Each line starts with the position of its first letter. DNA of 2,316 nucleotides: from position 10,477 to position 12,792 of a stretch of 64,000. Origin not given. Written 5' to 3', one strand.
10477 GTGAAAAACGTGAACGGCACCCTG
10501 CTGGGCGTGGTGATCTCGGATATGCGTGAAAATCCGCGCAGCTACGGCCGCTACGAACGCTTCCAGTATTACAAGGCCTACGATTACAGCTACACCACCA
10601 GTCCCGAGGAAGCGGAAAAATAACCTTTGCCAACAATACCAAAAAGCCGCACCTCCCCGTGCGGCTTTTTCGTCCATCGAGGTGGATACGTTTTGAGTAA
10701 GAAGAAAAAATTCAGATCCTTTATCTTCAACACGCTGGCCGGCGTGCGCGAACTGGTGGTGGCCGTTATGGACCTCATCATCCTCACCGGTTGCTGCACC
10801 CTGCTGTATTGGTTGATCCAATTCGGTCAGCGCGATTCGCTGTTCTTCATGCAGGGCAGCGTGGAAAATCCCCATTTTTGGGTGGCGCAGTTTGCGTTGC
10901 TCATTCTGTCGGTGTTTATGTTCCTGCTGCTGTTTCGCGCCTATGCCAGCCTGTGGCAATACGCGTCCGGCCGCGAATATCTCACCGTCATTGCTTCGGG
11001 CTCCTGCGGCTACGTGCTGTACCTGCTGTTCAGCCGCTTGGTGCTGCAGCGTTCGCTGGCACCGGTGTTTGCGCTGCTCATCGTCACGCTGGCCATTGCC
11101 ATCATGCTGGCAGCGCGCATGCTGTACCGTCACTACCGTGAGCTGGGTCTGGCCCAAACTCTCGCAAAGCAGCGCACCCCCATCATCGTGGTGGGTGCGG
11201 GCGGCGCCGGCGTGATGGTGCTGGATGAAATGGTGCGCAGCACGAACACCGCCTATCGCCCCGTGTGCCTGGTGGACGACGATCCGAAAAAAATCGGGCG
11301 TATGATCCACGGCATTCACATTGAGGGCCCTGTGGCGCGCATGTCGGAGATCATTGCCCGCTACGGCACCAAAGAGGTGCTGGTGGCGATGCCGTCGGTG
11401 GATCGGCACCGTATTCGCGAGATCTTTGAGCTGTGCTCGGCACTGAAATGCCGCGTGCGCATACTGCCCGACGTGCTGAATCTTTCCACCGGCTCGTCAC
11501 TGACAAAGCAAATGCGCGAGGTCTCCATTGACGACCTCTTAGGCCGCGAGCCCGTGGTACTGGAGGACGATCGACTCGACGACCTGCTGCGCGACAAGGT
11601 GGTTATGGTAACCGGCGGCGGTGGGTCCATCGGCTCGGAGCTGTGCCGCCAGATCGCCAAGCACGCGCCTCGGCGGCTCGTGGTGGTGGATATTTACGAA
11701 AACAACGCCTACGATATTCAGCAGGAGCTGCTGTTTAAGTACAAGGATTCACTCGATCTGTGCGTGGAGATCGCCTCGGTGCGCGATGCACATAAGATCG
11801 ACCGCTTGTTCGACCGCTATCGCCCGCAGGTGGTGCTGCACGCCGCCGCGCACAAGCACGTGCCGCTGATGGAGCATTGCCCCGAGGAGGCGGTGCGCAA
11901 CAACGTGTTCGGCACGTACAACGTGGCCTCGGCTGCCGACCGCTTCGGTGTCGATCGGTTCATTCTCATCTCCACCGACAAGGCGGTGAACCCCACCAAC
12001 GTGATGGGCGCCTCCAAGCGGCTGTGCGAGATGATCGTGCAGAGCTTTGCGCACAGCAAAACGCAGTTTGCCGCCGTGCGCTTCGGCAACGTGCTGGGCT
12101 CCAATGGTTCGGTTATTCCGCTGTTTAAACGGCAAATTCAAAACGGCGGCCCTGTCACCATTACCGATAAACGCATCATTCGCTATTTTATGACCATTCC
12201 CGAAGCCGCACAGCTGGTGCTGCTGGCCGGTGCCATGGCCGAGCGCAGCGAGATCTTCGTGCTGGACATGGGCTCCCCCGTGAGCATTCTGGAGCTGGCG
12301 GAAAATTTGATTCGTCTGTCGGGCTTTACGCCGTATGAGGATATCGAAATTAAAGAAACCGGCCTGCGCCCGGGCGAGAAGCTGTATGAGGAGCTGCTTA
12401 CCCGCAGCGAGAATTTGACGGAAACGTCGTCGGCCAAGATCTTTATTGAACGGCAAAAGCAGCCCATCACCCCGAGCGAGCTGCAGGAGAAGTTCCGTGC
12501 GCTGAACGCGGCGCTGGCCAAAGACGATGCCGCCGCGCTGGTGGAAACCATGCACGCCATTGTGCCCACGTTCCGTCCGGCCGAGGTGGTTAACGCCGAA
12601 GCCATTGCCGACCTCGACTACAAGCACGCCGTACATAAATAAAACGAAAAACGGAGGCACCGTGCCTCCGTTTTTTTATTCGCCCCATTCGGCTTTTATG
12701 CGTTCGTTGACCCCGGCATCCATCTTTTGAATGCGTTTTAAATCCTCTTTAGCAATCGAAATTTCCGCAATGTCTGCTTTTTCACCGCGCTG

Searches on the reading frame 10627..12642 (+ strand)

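Call 44: search_protein_families(library=pfam, proteins=[window:10627-12642:+], max_evalue=0.0001)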
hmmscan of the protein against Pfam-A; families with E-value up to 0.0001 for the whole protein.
window:10627-12642:+ (671 aa): 8 families
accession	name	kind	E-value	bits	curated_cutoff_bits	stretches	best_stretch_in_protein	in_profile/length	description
PF02719.21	Polysacc_synt_2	-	1.7e-119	398.8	20.2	1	326-608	1-291/293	Polysaccharide biosynthesis protein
PF01370.27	Epimerase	-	1.6e-24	87.1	20.9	1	326-542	1-235/240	NAD dependent epimerase/dehydratase family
PF04321.23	RmlD_sub_bind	-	1.4e-15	57.6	27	1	326-514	3-177/287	RmlD substrate binding domain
PF16363.11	GDP_Man_Dehyd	-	3e-15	56.9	27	1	327-452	1-131/332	GDP-mannose 4,6 dehydratase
PF13727.12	CoA_binding_3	-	1.4e-12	48.5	25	1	119-281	27-175/175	CoA-binding domain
PF01073.25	3Beta_HSD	-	1.5e-09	37.7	22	1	327-460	1-130/280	3-beta hydroxysteroid dehydrogenase/isomerase family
PF03435.24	Sacchrp_dh_NADP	-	6.8e-05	23.6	25.1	0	329-421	4-91/129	Saccharopine dehydrogenase NADP binding domain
PF08659.16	KR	-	7.7e-05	23.1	22.6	0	326-449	3-135/180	KR domain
